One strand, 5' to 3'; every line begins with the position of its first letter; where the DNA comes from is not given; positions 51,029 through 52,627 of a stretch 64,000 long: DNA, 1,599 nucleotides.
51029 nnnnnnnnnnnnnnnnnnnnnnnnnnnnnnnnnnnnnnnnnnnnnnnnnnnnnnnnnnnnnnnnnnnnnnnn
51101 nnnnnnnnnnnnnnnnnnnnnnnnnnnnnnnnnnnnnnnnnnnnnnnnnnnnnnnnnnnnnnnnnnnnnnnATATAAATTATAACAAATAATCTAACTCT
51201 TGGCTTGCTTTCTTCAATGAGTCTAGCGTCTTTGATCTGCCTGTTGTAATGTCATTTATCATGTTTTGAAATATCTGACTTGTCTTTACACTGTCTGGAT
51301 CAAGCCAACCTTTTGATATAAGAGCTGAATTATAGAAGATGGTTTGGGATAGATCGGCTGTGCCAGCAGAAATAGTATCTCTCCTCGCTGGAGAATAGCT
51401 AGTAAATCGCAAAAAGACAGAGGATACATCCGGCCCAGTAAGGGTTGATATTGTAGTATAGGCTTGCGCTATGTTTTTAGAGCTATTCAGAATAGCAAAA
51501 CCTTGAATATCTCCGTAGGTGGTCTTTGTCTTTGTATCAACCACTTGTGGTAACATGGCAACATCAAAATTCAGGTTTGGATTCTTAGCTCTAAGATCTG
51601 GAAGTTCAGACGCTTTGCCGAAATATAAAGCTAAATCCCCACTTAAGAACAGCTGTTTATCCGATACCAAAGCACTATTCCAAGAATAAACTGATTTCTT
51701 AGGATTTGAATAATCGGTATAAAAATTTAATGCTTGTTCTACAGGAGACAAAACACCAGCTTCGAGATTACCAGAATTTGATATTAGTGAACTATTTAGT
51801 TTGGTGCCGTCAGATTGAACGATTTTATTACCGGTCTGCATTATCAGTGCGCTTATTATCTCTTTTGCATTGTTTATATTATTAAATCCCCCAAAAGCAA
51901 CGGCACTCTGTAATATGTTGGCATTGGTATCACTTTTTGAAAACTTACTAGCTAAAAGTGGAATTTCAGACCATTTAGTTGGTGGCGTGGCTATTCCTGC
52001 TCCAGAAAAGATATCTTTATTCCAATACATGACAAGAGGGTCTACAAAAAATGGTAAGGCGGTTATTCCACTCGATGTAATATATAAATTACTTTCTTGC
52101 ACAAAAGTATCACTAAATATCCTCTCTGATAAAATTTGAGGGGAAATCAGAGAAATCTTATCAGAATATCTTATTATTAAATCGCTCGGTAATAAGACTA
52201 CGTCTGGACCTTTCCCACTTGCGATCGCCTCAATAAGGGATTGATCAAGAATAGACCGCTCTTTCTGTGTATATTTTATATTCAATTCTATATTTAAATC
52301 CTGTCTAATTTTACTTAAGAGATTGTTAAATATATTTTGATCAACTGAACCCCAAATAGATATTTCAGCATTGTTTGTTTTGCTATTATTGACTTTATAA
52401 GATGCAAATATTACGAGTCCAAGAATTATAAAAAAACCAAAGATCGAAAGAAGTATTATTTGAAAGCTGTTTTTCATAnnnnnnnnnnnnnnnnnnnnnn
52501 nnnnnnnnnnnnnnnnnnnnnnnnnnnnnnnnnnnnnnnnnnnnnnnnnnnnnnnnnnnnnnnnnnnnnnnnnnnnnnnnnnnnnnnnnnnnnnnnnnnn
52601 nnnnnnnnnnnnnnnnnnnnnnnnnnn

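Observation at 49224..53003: Tandem array of five paralogous VirB2/TrbC-pilin-like mini-proteins with an orphan solute-binding protein and a SAM methyltransferase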

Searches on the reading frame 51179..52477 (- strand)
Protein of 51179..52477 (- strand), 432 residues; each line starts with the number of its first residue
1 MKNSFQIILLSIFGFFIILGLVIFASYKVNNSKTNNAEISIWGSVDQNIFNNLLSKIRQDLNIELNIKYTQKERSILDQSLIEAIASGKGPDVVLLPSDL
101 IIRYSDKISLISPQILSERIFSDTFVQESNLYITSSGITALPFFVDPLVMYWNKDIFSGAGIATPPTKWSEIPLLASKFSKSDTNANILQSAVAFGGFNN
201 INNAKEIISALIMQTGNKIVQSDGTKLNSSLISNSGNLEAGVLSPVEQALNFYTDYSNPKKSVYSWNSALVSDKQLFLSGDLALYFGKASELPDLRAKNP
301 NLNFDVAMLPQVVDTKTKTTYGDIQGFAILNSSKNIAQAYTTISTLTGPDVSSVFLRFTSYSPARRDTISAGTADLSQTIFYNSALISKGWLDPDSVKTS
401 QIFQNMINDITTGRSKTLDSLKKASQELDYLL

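Call 3: search_protein_families(library=pfam, proteins=[window:51179-52477:-], max_evalue=1)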
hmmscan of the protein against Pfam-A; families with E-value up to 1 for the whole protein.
window:51179-52477:- (432 aa): 4 families
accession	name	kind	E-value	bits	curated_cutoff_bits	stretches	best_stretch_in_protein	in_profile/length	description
PF01547.30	SBP_bac_1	-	8.8e-17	62.5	26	1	79-350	34-304/307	Bacterial extracellular solute-binding protein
PF13416.11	SBP_bac_8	-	2.9e-13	50.7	27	1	67-367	14-264/279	Bacterial extracellular solute-binding protein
PF01144.29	CoA_trans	-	0.012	15.5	23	1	192-266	17-95/217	Coenzyme A transferase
PF18519.6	Sgf11_N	-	0.12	12.5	26.2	0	44-60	5-21/39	SAGA-associated factor 11 N-terminal domain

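Call 4: search_protein_families(library=ncbifam, proteins=[window:51179-52477:-], max_evalue=1)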
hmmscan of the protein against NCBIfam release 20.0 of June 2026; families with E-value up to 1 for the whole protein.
window:51179-52477:- (432 aa): 4 families
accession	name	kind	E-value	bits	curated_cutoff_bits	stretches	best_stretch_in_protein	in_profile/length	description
NF007011.0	PRK09474.1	equivalog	6.7e-08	31.7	291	1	24-188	18-174/396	maltose/maltodextrin ABC transporter substrate-binding protein MalE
NF008211.0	PRK10974.1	equivalog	0.00018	20.2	411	1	137-327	137-310/439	sn-glycerol-3-phosphate ABC transporter substrate-binding protein UgpB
TIGR03850.1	bind_CPR_0540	equivalog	0.0026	16.4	299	1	140-237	153-240/437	carbohydrate ABC transporter substrate-binding protein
NF033158.1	Myrrcad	domain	0.062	12.8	33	1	5-27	5-27/36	MyrrCad domain-containing protein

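Call 13: find_encoding_contigs(protein=window:51179-52477:-, flank=10000, max_places=10)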
Protein window:51179-52477:- (432 aa): 1 contig read that carries it; 1 place shown.
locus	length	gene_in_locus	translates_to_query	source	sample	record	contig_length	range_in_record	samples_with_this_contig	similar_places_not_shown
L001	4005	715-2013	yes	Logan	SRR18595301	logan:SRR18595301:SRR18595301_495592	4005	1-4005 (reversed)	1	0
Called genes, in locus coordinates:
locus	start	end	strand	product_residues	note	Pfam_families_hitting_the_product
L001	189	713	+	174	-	PF01728:FtsJ (weak), PF01135:PCMT (weak), PF01209:Ubie_methyltran, PF13847:Methyltransf_31, PF08241:Methyltransf_11, PF08242:Methyltransf_12, PF13649:Methyltransf_25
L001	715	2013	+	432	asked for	PF01547:SBP_bac_1, PF13416:SBP_bac_8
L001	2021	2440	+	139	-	PF18895:T4SS_pilin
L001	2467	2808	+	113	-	PF18895:T4SS_pilin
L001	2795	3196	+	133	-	PF18895:T4SS_pilin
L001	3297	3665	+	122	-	PF18895:T4SS_pilin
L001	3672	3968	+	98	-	PF18895:T4SS_pilin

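Call 34: find_related_loci(query=A3, collection=genome_contigs, flank=10000)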
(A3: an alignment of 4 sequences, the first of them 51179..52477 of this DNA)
Query A3 (432 aa) in genome_contigs; peptide patterns used: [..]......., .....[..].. (x = any residue, [..] = any of these).
600 stretches matched a pattern (row limit reached: there are more); 554 encode a relative of the query (tblastn E <= 1e-3); the best 80 are kept; 80 distinct loci.
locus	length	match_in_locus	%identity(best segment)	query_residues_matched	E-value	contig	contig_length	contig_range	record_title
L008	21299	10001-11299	57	1-432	1e-164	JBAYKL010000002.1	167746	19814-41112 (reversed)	MAG: Candidatus Paceibacterota bacterium isolate SO_2016_GW1_79 scaffold00181_OW334_2016, whole genome shotgun sequence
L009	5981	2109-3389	58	2-432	7e-165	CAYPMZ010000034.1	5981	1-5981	MAG TPA_asm: uncultured Candidatus Saccharibacteria bacterium isolate SRP193066_co2_69 genome assembly, contig: NODE_685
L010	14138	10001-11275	57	5-432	8e-158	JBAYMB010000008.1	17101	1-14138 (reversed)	MAG: Candidatus Paceibacterota bacterium isolate SO_2016_LW1_29 scaffold03323_LW64-88_2016, whole genome shotgun sequenc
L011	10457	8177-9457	53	1-432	6e-152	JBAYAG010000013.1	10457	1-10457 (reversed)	MAG: Candidatus Paceibacterota bacterium isolate SO_2016_CLC_T1_64 scaffold07057_PH3_Jul14_2016, whole genome shotgun se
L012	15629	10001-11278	53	3-432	3e-151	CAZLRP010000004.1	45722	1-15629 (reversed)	MAG TPA_asm: uncultured Candidatus Saccharibacteria bacterium isolate binchicken_co220_141 genome assembly, contig: NODE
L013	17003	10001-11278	53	2-432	2e-149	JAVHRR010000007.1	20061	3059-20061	MAG: Candidatus Paceibacterota bacterium isolate WB02no4_35_12 NODE_1421_length_20061_cov_7.361392, whole genome shotgun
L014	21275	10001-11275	54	5-432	1e-148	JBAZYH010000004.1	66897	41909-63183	MAG: Candidatus Paceibacterota bacterium isolate SO_2017_GW1_76 NODE_2375_length_66897_cov_1.968938_OW334_2017, whole ge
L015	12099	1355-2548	55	19-432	2e-147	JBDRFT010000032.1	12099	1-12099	MAG: bacterium isolate MEGAHIT-group-1.386 k141_162048, whole genome shotgun sequence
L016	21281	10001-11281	51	2-432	2e-147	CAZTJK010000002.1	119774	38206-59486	MAG TPA_asm: uncultured Candidatus Saccharibacteria bacterium isolate binchicken_co185_277 genome assembly, contig: NODE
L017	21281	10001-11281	52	3-432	1e-146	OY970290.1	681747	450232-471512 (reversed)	MAG: uncultured bacterium isolate MFD00082.bin.c.8 genome assembly, chromosome: 1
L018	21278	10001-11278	52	3-432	3e-146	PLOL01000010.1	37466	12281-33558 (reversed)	MAG: Patescibacteria group bacterium isolate bog_1341 73.20120700_S3X.70_contig_13996, whole genome shotgun sequence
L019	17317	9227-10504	50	4-431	6e-146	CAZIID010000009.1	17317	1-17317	MAG TPA_asm: uncultured Candidatus Saccharibacteria bacterium isolate SRP272421_co4_124 genome assembly, contig: NODE_84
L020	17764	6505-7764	53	5-427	2e-145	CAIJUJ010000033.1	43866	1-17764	uncultured bacterium isolate AM-lipid-01-D8_bin-1660 genome assembly, contig: bin-1660:33/35, whole genome shotgun seque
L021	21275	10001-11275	52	5-432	1e-145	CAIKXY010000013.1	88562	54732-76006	uncultured bacterium isolate E14_bin-0799 genome assembly, contig: bin-0799:13/15, whole genome shotgun sequence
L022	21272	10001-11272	54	3-432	1e-144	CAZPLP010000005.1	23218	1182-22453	MAG TPA_asm: uncultured Candidatus Saccharibacteria bacterium isolate SRP284006_co1_182 genome assembly, contig: NODE_34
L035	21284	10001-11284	43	3-432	3e-118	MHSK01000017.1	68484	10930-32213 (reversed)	MAG: Candidatus Taylorbacteria bacterium RIFCSPLOWO2_12_FULL_43_20 rifcsplowo2_12_scaffold_3084, whole genome shotgun se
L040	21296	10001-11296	45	1-432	3e-117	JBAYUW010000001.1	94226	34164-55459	MAG: Candidatus Paceibacterota bacterium isolate SO_2016_LW3_45 scaffold00344_LW162_2016, whole genome shotgun sequence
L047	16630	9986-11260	43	5-432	2e-114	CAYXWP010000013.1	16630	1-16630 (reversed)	MAG TPA_asm: uncultured Candidatus Saccharibacteria bacterium isolate SRP062349_co2_4 genome assembly, contig: NODE_1869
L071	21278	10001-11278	42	5-432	6e-111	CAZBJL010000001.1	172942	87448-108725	MAG TPA_asm: uncultured Candidatus Saccharibacteria bacterium isolate SRP278252_co2_184 genome assembly, contig: NODE_95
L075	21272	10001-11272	42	4-431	6e-111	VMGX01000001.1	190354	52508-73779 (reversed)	MAG: Parcubacteria group bacterium Athens0714_16 Athens071416_scaffold_107, whole genome shotgun sequence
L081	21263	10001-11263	42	3-432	2e-110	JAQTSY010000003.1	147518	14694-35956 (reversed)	MAG: Candidatus Paceibacterota bacterium isolate STB_28 NODE_266_length_147518_cov_7.622976_Sandtown_B, whole genome sho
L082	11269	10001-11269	43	1-428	2e-110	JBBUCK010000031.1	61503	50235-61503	MAG: Patescibacteria group bacterium isolate H32-bin035 H32_bin035_000000000031, whole genome shotgun sequence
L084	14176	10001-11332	41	1-432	3e-110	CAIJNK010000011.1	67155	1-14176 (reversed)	uncultured bacterium isolate AlinenLipids_bin-6017 genome assembly, contig: bin-6017:11/22, whole genome shotgun sequenc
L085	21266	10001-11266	43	5-432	1e-109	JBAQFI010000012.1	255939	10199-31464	MAG: Minisyncoccia bacterium isolate MFD12003_ilm_asm_bin45 k127_112939, whole genome shotgun sequence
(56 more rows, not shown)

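Call 49: search_protein_families(library=pfam, proteins=[L040:65-2578:+, L081:6891-9320:+, L084:1825-3933:+, L040:13895-15847:+, L019:2510-4423:-, L082:1357-2574:-, L085:19377-20576:+, L071:14789-15991:-, L047:4827-8093:-, L021:17440-18441:+], max_evalue=0.0001)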
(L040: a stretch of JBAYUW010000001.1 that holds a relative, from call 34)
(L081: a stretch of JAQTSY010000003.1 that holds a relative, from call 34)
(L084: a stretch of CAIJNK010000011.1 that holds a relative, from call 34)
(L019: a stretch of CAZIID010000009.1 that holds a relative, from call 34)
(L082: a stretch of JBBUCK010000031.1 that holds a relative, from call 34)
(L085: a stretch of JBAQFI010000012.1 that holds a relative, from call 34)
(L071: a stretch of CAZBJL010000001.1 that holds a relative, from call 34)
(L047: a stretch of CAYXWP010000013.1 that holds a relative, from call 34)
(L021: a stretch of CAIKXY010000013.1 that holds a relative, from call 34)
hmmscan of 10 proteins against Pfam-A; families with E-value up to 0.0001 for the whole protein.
L040:65-2578:+ (837 aa): 4 families
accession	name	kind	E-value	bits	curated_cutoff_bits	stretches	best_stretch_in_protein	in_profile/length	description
PF21722.4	Gly_rich_2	-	8.5e-21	75.4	24.3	1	581-835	1-226/226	Glycine-rich domain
PF00041.27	fn3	-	2.1e-20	73.1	25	2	376-458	2-81/84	Fibronectin type III domain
PF16403.11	Bact_surface_Ig-like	-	2.9e-13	50.1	27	1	295-367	2-71/71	Bacterial surface protein, Ig-like domain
PF25059.1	FN3_DSCAM-DSCAML_C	-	2.1e-09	38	39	0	491-548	14-76/89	DSCAM/DSCAML C-terminal Fn3-like domain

L081:6891-9320:+ (809 aa): 3 families
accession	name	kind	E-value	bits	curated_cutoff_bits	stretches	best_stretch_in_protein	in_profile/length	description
PF16640.11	Big_3_5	-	1.5e-13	51.5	35.5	2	416-505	10-87/88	Bacterial Ig-like domain (group 3)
PF19403.5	SpaA_2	-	1.5e-10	41.9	25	2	513-594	9-95/96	Prealbumin-like fold domain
PF24514.1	SpaA_4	-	1.7e-10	42.1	27.3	1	511-599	1-107/107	Prealbumin-like fold domain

L084:1825-3933:+ (702 aa): 4 families
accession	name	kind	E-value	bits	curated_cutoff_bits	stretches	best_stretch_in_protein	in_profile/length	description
PF00204.31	DNA_gyraseB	-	1.5e-54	184.5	27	1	253-423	1-172/173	DNA gyrase B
PF00986.26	DNA_gyraseB_C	-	3.3e-29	101.3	29.8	1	631-692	2-63/63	DNA gyrase B subunit, carboxyl terminus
PF01751.28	Toprim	-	5.8e-18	65.3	23.1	1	452-563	1-95/96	Toprim domain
PF02518.31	HATPase_c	-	8e-12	46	26.4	1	46-148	3-92/111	Histidine kinase-, DNA gyrase B-, and HSP90-like ATPase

L040:13895-15847:+ (650 aa): 0 families

L019:2510-4423:- (637 aa): 1 family
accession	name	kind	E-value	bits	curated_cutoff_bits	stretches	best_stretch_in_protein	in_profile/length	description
PF17764.6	PriA_3primeBD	-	6.1e-08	32.9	22.7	1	24-108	15-96/96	3'DNA-binding domain (3'BD)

L082:1357-2574:- (405 aa): 2 families
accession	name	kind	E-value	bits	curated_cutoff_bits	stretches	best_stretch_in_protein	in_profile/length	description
PF03129.25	HGTP_anticodon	-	5.6e-09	36.5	21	1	329-402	21-94/94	Anticodon binding domain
PF13393.11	tRNA-synt_His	-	1.2e-08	35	25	1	107-292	109-304/308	Histidyl-tRNA synthetase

L085:19377-20576:+ (399 aa): 1 family
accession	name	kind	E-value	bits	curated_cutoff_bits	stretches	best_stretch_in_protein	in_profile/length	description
PF00266.25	Aminotran_5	-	5e-63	213.8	21.5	1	7-384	1-370/371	Aminotransferase class-V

L071:14789-15991:- (400 aa): 1 family
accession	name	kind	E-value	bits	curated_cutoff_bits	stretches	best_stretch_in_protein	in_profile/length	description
PF01145.31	Band_7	-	1.6e-05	25.5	23.6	1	176-321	49-174/176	SPFH domain / Band 7 family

L047:4827-8093:- (1088 aa): 5 families
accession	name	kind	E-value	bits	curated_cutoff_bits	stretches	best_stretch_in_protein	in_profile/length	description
PF07733.18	DNA_pol3_alpha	-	1.2e-91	307.3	23.9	1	310-580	2-260/260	Bacterial DNA polymerase III alpha NTPase domain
PF17657.6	DNA_pol3_finger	-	1.8e-53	180.7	22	1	583-746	1-166/166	Bacterial DNA polymerase III alpha subunit finger domain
PF02811.25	PHP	-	2.8e-53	181.1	26.4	1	12-184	1-164/164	PHP domain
PF14579.12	HHH_6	-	2.1e-28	98.8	25.6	1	820-913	2-87/90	Helix-hairpin-helix motif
PF01336.31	tRNA_anti-codon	-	5.7e-09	36.2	27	1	1011-1087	2-75/75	OB-fold nucleic acid binding domain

L021:17440-18441:+ (333 aa): 3 families
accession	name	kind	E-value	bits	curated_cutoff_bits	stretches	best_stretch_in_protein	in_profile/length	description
PF17762.8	HTH_ParB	-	7.8e-29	100.3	22.6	1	113-213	1-100/102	ParB HTH domain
PF02195.25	ParB_N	-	3.1e-27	94.9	26.3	1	11-111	5-95/95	ParB N-terminal domain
PF23552.2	ParB_C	-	3.6e-11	42.8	23.8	1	226-271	2-48/50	ParB dimerisation domain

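Call 59: find_homologous_proteins(query=window:51179-52477:-, max_evalue=0.001)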
Query window:51179-52477:- (432 aa): 1763 proteins with E <= 0.001 among 8000 candidates; the best 120 are listed.
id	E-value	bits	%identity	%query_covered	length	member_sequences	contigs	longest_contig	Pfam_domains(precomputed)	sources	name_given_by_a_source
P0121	2.8e-273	924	100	100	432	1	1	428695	PF13416.12,PF01547.31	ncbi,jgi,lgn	ncbi:MAG: extracellular solute-binding protein [Candidatus Paceibacterota bacterium]|jgi:ABC-type gl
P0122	6.5e-202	689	74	100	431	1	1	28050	PF13416.12,PF01547.31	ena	-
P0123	2.6e-192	657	70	100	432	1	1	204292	PF13416.12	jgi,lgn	jgi:multiple sugar transport system substrate-binding protein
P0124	5.5e-170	584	62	100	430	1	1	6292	PF13416.12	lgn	-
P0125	9.0e-169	580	63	100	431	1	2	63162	PF13416.12,PF01547.31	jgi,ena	-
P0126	4.3e-162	558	59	100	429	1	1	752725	PF13416.12,PF01547.31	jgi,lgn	jgi:multiple sugar transport system substrate-binding protein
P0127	2.4e-159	549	58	100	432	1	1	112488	PF13416.12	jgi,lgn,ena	-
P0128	1.1e-157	543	58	100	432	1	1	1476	PF13416.12,PF01547.31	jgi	jgi:multiple sugar transport system substrate-binding protein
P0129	4.1e-157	541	58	100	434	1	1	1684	PF13416.12,PF01547.31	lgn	-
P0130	1.8e-156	539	57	100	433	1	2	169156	PF13416.12,PF01547.31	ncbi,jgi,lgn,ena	ncbi:MAG: extracellular solute-binding protein [Candidatus Paceibacterota bacterium]|jgi:ABC-type gl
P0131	2.1e-155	536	56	100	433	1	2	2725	PF13416.12,PF01547.31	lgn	-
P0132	4.1e-155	535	57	100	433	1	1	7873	PF13416.12,PF01547.31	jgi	jgi:ABC-type glycerol-3-phosphate transport system substrate-binding protein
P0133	5.4e-155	534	57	100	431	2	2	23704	PF13416.12,PF01547.31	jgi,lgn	jgi:multiple sugar transport system substrate-binding protein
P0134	9.8e-155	533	58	100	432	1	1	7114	PF13416.12,PF01547.31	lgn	-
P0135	5.6e-154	531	58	100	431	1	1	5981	PF13416.12,PF01547.31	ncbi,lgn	-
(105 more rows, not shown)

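Call 69: predict_structure(alignment_id=A6)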
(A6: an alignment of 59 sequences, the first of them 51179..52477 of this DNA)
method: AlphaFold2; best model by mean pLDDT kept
length: 432 residues; sequences in the alignment: 59
mean_pLDDT: 90.0   pTM: 0.85
mean pLDDT of the five models: 90.0, 89.6, 89.5, 89.2, 87.7
residues with pLDDT >= 90: 313; 70-90: 89; 50-70: 25; < 50: 5
segments of 3 or more residues with pLDDT < 50: 31-34
pLDDT, mean of each block of 10 residues (from residue 1): 76 90 69 68 95 94 93 93 91 95 93 92 95 93 97 95 94 88 81 90 96 92 86 64 87 85 72 94 96 95 97 88 97 93 94 90 94 93 96 93 96 92 95 92
secondary structure, 60 per line:
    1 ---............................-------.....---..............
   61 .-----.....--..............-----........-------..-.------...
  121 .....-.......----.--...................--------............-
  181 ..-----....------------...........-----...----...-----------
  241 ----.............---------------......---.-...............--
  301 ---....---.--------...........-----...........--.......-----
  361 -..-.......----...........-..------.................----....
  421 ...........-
elements in order: H4-31 E39-43 H47-61 E67-71 H74-87 E93-97 H118-124 H127-132 E141-153 H154-159 H169-179 E188-191 H204-214 E220-222 E227-229 H245-257 H273-278 E284-288 H289-298 E304-307 E320-330 H336-346 H349-355 H366-371 H376-386 H396-412 H417-431

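Call 71: fold_search(model_id=the predicted structure, library=pdb)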
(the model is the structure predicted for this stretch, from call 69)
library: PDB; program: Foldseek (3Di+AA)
matches with E <= 10: 1493; with E <= 0.001: 1069
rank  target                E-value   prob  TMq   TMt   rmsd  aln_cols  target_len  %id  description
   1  4r9g_A                7.1e-22  1.00  0.65  0.71   5.8       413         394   20  CpMnBP1 with Mannotriose Bound (released 2014-10-29)
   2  4qsd_A                1.4e-21  1.00  0.65  0.73   5.0       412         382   16  Crystal structure of atu4361 sugar transporter from Agrobacterium Fabrum C58, target efi-510558, with bound sucrose (released 2014-08-06)
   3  5ci5_B                1.8e-21  1.00  0.66  0.72   5.0       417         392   18  Crystal Structure of an ABC transporter Solute Binding Protein from Thermotoga Lettingae TMO (Tlet_1705, TARGET EFI-51 (released 2015-07-22)
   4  5ysd_A                2.5e-21  1.00  0.67  0.73   5.0       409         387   16  Crystal structure of beta-1,2-glucooligosaccharide binding protein in complex with sophorotriose (released 2018-05-02)
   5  5ysf_A                2.8e-21  1.00  0.69  0.76   4.4       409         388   17  Crystal structure of beta-1,2-glucooligosaccharide binding protein in complex with sophoropentaose (released 2018-05-02)
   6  6wpn_A                3.4e-21  1.00  0.64  0.70   5.4       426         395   16  Crystal structure of a putative oligosaccharide periplasmic-binding protein from Synechococcus sp. MITs9220 (released 2021-05-12)
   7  5yse_A                3.6e-21  1.00  0.70  0.77   4.5       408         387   16  Crystal structure of beta-1,2-glucooligosaccharide binding protein in complex with sophorotetraose (released 2018-05-02)
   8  4rjz                  5.4e-21  1.00  0.69  0.77   4.3       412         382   16  Crystal structure of ATU4361 sugar transporter from Agrobacterium fabrum C58, target EFI-510558, an open conformation (released 2014-11-05)
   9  7t31_A                5.7e-21  1.00  0.69  0.62   4.3       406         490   17  X-ray Structure of Clostridiodies difficile PilW (released 2022-10-19)
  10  5f7v_A                6.1e-21  1.00  0.67  0.74   4.8       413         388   15  ABC substrate-binding protein Lmo0181 from Listeria monocytogenes in complex with cycloalternan (released 2016-09-07)
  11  5az7_A                7.2e-21  1.00  0.61  0.61   5.8       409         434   16  Crystal structure of MBP-Tom20 fusion protein with a 4-residue spacer in the connector helix (released 2016-01-13)
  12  2zyo_A                7.6e-21  1.00  0.71  0.79   3.9       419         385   16  Crystal structure of cyclo/maltodextrin-binding protein complexed with maltotetraose (released 2009-03-31)
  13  1ytv_A                7.6e-21  1.00  0.63  0.72   5.3       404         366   16  Maltose-binding protein fusion to a C-terminal fragment of the V1a vasopressin receptor (released 2005-04-12)
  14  4r9f_A                8.1e-21  1.00  0.65  0.69   5.6       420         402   20  CpMnBP1 with Mannobiose Bound (released 2014-10-29)
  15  8t2i_M                9.1e-21  1.00  0.62  0.71   5.6       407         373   16  Negative stain EM assembly of MYC, JAZ, and NINJA complex (released 2023-06-28)
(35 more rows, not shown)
